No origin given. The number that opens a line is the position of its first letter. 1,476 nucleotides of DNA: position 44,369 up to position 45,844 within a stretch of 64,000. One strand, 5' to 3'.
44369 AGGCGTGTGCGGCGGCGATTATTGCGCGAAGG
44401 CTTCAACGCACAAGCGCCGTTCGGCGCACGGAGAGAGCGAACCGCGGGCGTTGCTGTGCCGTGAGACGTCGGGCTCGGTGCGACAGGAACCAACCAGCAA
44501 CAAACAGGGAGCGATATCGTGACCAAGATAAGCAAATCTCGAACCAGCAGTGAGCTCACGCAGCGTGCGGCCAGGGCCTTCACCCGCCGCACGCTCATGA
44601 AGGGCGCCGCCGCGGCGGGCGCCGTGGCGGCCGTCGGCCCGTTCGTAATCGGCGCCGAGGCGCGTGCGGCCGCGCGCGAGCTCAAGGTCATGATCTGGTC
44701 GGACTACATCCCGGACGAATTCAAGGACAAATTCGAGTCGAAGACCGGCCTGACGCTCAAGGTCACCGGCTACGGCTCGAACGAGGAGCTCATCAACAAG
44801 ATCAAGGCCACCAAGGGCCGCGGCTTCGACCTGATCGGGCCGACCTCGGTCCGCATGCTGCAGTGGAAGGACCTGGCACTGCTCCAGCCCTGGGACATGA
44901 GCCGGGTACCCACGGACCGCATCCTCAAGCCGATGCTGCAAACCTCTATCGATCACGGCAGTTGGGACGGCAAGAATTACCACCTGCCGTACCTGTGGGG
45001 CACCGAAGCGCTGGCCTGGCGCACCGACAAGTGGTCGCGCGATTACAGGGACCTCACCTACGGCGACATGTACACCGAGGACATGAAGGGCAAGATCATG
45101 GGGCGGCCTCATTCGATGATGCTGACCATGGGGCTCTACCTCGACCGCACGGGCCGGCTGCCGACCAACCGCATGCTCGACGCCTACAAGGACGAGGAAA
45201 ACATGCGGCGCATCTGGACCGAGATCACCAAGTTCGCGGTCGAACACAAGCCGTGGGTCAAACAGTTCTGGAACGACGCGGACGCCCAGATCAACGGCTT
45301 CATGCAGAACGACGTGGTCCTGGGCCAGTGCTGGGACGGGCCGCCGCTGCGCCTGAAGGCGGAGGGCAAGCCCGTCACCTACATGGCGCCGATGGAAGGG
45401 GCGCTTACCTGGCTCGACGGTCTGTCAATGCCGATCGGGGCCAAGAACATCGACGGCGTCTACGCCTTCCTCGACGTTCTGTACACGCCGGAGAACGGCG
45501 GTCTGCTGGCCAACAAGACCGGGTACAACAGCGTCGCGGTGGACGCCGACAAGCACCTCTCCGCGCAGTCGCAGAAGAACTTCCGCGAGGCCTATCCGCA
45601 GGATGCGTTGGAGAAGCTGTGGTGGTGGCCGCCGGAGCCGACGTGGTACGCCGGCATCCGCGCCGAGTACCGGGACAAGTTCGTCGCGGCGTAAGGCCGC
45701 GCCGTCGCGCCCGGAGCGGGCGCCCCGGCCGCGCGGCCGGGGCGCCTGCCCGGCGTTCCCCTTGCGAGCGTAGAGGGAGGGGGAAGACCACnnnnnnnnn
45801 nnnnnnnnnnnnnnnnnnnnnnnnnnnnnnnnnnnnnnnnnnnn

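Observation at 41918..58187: Putative uptake and deamination half of an aminosulfonate pathway with an unexpected DAO-GcvT demethylase-type enzyme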

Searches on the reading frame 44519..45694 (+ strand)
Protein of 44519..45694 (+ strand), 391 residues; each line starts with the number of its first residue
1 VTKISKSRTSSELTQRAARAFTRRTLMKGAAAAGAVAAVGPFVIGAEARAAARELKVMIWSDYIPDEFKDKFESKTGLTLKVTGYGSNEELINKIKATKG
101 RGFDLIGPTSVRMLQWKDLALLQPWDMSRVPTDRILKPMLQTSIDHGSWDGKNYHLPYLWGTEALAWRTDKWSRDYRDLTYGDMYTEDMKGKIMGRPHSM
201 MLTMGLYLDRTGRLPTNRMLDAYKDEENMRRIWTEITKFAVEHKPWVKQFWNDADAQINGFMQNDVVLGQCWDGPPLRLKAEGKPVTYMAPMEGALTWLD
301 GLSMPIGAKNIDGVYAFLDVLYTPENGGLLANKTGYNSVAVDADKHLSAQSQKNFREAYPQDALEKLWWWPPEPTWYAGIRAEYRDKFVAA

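Call 4: search_protein_families(library=pfam, proteins=[window:44519-45694:+])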
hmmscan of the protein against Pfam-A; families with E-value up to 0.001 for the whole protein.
window:44519-45694:+ (391 aa): 2 families
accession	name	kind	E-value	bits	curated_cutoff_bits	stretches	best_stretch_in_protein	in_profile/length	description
PF13416.11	SBP_bac_8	-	5.1e-24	86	27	1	70-345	4-267/279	Bacterial extracellular solute-binding protein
PF01547.30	SBP_bac_1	-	6.7e-08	33.3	26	1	63-326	9-305/307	Bacterial extracellular solute-binding protein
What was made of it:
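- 44519..45694 (+): Tat-exported PotD/PotF-fold solute-binding protein, predicted to bind a mono-amine zwitterion (taurine / N-methyltaurine). SBP_bac_8 (call 4).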

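Call 6: search_protein_families(library=ncbifam, proteins=[window:44519-45694:+], max_evalue=0.00001)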
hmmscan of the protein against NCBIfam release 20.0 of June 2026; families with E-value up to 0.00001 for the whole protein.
window:44519-45694:+ (391 aa): 3 families
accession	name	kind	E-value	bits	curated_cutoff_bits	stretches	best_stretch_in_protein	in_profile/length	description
NF007048.0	PRK09501.1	equivalog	1.3e-29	103.2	582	1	39-365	11-321/348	spermidine/putrescine ABC transporter substrate-binding protein PotD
NF007962.0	PRK10682.1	equivalog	1.1e-24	87.1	636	2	33-171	14-146/370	spermidine/putrescine ABC transporter substrate-binding protein PotF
NF041888.1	ABC_SBP_YdcS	equivalog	1.8e-16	60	725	1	54-346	33-329/379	putative ABC transporter substrate-binding protein YdcS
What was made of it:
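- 44519..45694 (+): PotD/PotF NCBIfam scores are far below cut-off (103 against 582, call 6).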

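Call 20: search_solved_structures(query=window:44519-45694:+, max_evalue=1e-10)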
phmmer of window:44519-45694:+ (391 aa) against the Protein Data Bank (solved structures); distinct sequences matched with E-value up to 1e-10: 22.
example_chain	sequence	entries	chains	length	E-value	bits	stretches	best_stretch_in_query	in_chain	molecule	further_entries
7xjm_A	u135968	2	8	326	5e-31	111.4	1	50-370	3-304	Putrescine-binding periplasmic protein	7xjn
4gl0_A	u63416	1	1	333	1e-25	93.9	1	46-350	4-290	Lmo0810 protein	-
8y5h_E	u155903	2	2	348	1.5e-25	93.3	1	38-388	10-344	Spermidine/putrescine-binding periplasmic protein | Putrescine-binding periplasmic protein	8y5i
1pot_A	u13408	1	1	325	1.6e-24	89.9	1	59-388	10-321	SPERMIDINE/PUTRESCINE-BINDING PROTEIN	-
1poy_1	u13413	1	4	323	1.7e-24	89.9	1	59-388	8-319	SPERMIDINE/PUTRESCINE-BINDING PROTEIN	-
4eqb_A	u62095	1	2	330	4e-23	85.4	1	52-361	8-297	Spermidine/putrescine ABC superfamily ATP binding cassette transporter, binding protein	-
7oyv_A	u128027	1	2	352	2.5e-21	79.5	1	53-368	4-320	Putrescine-binding periplasmic protein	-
7oyw_A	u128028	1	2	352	3.1e-21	79.1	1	53-368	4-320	Putrescine-binding periplasmic protein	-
7oyt_A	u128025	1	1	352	3.1e-21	79.1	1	53-368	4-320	Putrescine-binding periplasmic protein PotF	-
7oyx_A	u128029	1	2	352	4.4e-21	78.6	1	53-368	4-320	Putrescine-binding periplasmic protein PotF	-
7oyu_A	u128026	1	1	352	4.6e-21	78.6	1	53-368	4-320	Putrescine-binding periplasmic protein PotF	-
7oys_A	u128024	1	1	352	5.4e-21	78.4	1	53-368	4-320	Putrescine-binding periplasmic protein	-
7oyy_A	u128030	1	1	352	1.5e-20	76.9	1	53-368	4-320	Putrescine-binding periplasmic protein PotF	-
7oyz_A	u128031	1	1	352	1.5e-20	76.9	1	53-368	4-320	Putrescine-binding periplasmic protein PotF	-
8asz_A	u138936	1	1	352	3.5e-20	75.7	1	53-368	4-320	Putrescine-binding periplasmic protein PotF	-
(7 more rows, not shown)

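Call 22: search_dna_similar(query=window:44519-45694:+, collection=plasmids, mode=protein, max_rows=25, max_evalue=1e-40)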
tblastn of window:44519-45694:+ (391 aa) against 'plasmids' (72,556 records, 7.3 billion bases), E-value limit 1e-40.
Records with a match: 37; places in all: 38; records where one place covers at least 80% of the query: 36.
Best place of each record, by identity: <60% 37.
By first word of the organism name: Aliiroseovarius 8; Leisingera 5; Ruegeria 4; Nitratireductor 4; Pseudochrobactrum 4; Thioclava 2; Tritonibacter 2; Sulfitobacter 2; Paroceanicella 1; Sinorhizobium 1; and 4 more.
By predicted mobility (MOB-suite, as given by PLSDB): non-mobilizable 34; conjugative 2; mobilizable 1.
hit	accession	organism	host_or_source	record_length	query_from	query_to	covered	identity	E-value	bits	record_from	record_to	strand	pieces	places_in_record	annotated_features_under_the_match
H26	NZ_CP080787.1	Aliiroseovarius crassostreae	-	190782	5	391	99%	45.9%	2e-104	345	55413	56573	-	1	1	extracellular solute-binding protein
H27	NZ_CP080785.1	Aliiroseovarius crassostreae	-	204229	5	391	99%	45.9%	2e-104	345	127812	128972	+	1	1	extracellular solute-binding protein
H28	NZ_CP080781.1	Aliiroseovarius crassostreae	-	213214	5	391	99%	45.6%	4e-104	344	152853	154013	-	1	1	extracellular solute-binding protein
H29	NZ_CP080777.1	Aliiroseovarius crassostreae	-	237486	5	391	99%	45.6%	2e-103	342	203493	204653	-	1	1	extracellular solute-binding protein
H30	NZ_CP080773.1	Aliiroseovarius crassostreae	-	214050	5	391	99%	45.6%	2e-103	342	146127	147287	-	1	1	extracellular solute-binding protein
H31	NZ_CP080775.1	Aliiroseovarius crassostreae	-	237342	5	391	99%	45.6%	2e-103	342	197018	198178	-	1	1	extracellular solute-binding protein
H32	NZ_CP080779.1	Aliiroseovarius crassostreae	-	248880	5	391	99%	45.6%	2e-103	342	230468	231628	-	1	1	extracellular solute-binding protein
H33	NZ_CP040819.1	Paroceanicella profunda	Cell culture,Deep seawater from Mariana ...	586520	41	391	90%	48.0%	4e-105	347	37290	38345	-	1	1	extracellular solute-binding protein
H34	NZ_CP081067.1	Leisingera caerulea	-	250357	48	391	88%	48.4%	4e-105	347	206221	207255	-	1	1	extracellular solute-binding protein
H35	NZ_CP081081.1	Leisingera caerulea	-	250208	48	391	88%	48.4%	6e-105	346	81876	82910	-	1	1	extracellular solute-binding protein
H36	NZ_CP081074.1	Leisingera caerulea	-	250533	48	391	88%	48.4%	7e-105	346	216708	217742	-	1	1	extracellular solute-binding protein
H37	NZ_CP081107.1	Ruegeria sp. B32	-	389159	48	391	88%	48.1%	3e-105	347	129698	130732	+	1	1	extracellular solute-binding protein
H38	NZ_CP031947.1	Ruegeria sp. AD91A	-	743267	48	391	88%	48.1%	5e-105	347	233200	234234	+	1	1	extracellular solute-binding protein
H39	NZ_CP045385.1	Ruegeria sp. THAF33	pure culture,Surface of a polyethylene ...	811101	48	391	88%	48.1%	9e-105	346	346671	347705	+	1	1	extracellular solute-binding protein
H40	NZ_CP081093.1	Leisingera caerulea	-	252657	48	391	88%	48.1%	2e-104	345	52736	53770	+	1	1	extracellular solute-binding protein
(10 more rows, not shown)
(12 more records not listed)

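Call 23: get_annotated_region(hit=H37, flank=10000)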
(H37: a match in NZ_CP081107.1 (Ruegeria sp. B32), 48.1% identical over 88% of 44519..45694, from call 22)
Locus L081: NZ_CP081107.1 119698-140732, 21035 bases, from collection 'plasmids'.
description: Ruegeria sp. B32 plasmid unnamed1, complete sequence
organism: Ruegeria sp. B32 (NCBI taxid 2867020)
taxonomy: Bacteria; Pseudomonadota; Alphaproteobacteria; Rhodobacterales; Roseobacteraceae; Ruegeria; Ruegeria sp. B32
host: -; source: -; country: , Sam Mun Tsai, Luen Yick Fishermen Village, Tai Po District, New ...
typing (MOB-suite, as given by PLSDB): non-mobilizable
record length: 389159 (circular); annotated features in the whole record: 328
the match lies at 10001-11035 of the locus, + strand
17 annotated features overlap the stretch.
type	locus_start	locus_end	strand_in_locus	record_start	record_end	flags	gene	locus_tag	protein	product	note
CDS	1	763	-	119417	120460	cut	-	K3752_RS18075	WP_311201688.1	ROK family protein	-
CDS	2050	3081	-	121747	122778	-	-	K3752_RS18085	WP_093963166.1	substrate-binding domain-containing protein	-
CDS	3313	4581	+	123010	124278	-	-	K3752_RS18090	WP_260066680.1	ABC transporter substrate-binding protein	-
CDS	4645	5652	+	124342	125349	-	-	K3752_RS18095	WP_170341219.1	sugar ABC transporter permease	-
CDS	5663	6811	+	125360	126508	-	-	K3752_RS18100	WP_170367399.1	carbohydrate ABC transporter permease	GO:0008643 - carbohydrate transport [Evidence IEA]; GO:0055085 - transmembrane transport [Evidence IEA]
CDS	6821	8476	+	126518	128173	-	-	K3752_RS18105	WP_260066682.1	alpha-glucosidase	-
CDS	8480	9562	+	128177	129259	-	ugpC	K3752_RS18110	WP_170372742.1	sn-glycerol-3-phosphate ABC transporter ATP-binding protein UgpC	-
CDS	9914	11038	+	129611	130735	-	-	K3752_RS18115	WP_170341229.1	extracellular solute-binding protein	-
CDS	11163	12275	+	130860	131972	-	-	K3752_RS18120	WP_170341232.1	ABC transporter ATP-binding protein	-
CDS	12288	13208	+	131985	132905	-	-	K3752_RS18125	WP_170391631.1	ABC transporter permease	GO:0055085 - transmembrane transport [Evidence IEA]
CDS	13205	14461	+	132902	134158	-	-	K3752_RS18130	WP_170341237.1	ABC transporter permease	GO:0055085 - transmembrane transport [Evidence IEA]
CDS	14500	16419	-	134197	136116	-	-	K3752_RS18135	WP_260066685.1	beta-galactosidase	-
CDS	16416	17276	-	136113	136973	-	-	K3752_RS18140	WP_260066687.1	SMP-30/gluconolactonase/LRE family protein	-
CDS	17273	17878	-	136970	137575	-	-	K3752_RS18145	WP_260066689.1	2-dehydro-3-deoxy-6-phosphogalactonate aldolase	GO:0034194 - D-galactonate catabolic process [Evidence IEA]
CDS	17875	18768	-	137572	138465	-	-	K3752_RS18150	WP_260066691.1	2-dehydro-3-deoxygalactonokinase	-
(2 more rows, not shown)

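Call 24: get_annotated_region(hit=H26, flank=10000)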
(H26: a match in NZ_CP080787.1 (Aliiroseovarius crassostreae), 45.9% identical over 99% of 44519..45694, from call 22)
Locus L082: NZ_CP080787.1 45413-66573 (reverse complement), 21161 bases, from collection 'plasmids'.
description: Aliiroseovarius crassostreae strain S212 plasmid unnamed1, complete sequence
organism: Aliiroseovarius crassostreae (NCBI taxid 154981)
taxonomy: Bacteria; Pseudomonadota; Alphaproteobacteria; Rhodobacterales; Paracoccaceae; Aliiroseovarius; Aliiroseovarius crassostreae
host: -; source: -; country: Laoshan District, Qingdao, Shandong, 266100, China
typing (MOB-suite, as given by PLSDB): non-mobilizable
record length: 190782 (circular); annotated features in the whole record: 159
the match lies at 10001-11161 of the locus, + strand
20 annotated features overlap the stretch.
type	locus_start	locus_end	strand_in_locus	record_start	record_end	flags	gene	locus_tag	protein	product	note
CDS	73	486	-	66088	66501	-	-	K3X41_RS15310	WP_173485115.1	universal stress protein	-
CDS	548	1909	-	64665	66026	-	-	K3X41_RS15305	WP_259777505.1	sodium:alanine symporter family protein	GO:0006865 - amino acid transport [Evidence IEA]; GO:0006814 - sodium ion transport [Evidence IEA]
CDS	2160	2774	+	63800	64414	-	-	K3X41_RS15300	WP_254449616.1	XRE family transcriptional regulator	GO:0006355 - regulation of DNA-templated transcription [Evidence IEA]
CDS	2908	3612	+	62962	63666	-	-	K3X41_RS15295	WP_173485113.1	ABC transporter permease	GO:0055085 - transmembrane transport [Evidence IEA]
CDS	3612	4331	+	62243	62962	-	-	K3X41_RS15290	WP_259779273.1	ATP-binding cassette domain-containing protein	-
CDS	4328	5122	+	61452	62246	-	-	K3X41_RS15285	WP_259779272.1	substrate-binding domain-containing protein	-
CDS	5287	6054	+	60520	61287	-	modA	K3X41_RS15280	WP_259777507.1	molybdate ABC transporter substrate-binding protein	GO:0015689 - molybdate ion transport [Evidence IEA]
CDS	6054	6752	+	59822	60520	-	modB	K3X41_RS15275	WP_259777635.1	molybdate ABC transporter permease subunit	GO:0015689 - molybdate ion transport [Evidence IEA]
CDS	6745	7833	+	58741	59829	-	modC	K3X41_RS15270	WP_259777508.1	molybdenum ABC transporter ATP-binding protein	GO:0015689 - molybdate ion transport [Evidence IEA]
CDS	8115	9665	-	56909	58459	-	-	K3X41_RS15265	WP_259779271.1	alkaline phosphatase family protein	-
CDS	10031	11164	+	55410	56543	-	-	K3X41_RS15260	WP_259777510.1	extracellular solute-binding protein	-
CDS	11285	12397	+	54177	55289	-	-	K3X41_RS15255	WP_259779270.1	ABC transporter ATP-binding protein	-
CDS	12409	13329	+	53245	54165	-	-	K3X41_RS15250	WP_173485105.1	ABC transporter permease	GO:0055085 - transmembrane transport [Evidence IEA]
CDS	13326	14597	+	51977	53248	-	-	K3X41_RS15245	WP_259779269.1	ABC transporter permease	GO:0055085 - transmembrane transport [Evidence IEA]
CDS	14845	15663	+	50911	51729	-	-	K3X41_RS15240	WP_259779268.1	helix-turn-helix domain-containing protein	-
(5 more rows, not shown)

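Call 25: get_annotated_region(hit=H33, flank=10000)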
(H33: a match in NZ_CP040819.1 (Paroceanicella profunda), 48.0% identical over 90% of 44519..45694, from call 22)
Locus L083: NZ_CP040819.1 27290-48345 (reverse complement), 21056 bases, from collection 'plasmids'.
description: Paroceanicella profunda strain D4M1 plasmid pD4M1A, complete sequence
organism: Paroceanicella profunda (NCBI taxid 2579971)
taxonomy: Bacteria; Pseudomonadota; Alphaproteobacteria; Rhodobacterales; Paracoccaceae; Paroceanicella; Paroceanicella profunda
host: -; source: Cell culture,Deep seawater from Mariana Trench; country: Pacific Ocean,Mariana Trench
typing (MOB-suite, as given by PLSDB): non-mobilizable; replicon rep_cluster_361
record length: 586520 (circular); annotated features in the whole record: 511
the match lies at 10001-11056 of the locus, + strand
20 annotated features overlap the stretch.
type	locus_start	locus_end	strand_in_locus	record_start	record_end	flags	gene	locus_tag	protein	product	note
CDS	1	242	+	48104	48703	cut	-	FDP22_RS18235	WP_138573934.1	thiamine phosphate synthase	GO:0009228 - thiamine biosynthetic process [Evidence IEA]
CDS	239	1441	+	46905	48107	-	-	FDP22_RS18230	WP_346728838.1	HesA/MoeB/ThiF family protein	-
CDS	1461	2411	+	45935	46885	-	-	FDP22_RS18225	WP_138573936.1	ABC transporter substrate-binding protein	-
CDS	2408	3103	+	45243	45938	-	-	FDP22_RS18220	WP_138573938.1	TenA family protein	-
CDS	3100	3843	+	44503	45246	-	-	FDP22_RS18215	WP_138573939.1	ABC transporter ATP-binding protein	-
CDS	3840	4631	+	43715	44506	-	-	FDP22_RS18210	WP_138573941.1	ABC transporter permease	-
CDS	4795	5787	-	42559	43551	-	-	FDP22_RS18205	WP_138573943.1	AraC family transcriptional regulator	GO:0006355 - regulation of DNA-templated transcription [Evidence IEA]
CDS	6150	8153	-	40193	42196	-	-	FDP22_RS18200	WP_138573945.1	tyramine oxidase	-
CDS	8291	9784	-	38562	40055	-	-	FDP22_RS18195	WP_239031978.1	PLP-dependent aminotransferase family protein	-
CDS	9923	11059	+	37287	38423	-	-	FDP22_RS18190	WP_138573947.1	extracellular solute-binding protein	-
CDS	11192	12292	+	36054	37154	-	-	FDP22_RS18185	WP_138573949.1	ABC transporter ATP-binding protein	-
CDS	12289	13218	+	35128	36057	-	-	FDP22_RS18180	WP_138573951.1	ABC transporter permease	GO:0055085 - transmembrane transport [Evidence IEA]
CDS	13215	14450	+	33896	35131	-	-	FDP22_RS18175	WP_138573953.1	ABC transporter permease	GO:0055085 - transmembrane transport [Evidence IEA]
CDS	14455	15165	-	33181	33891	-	-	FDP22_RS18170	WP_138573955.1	tellurite resistance TerB family protein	-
CDS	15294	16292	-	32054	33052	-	-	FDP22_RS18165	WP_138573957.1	LLM class flavin-dependent oxidoreductase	-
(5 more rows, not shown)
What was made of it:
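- A Paroceanicella homologue of the MocR-SBP cassette lies beside a copper amine oxidase (call 25).
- Tried and rejected: They are stand-alone cassettes with uninformative neighbours, except Paroceanicella, which has MocR plus a copper amine oxidase (calls 23-25).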
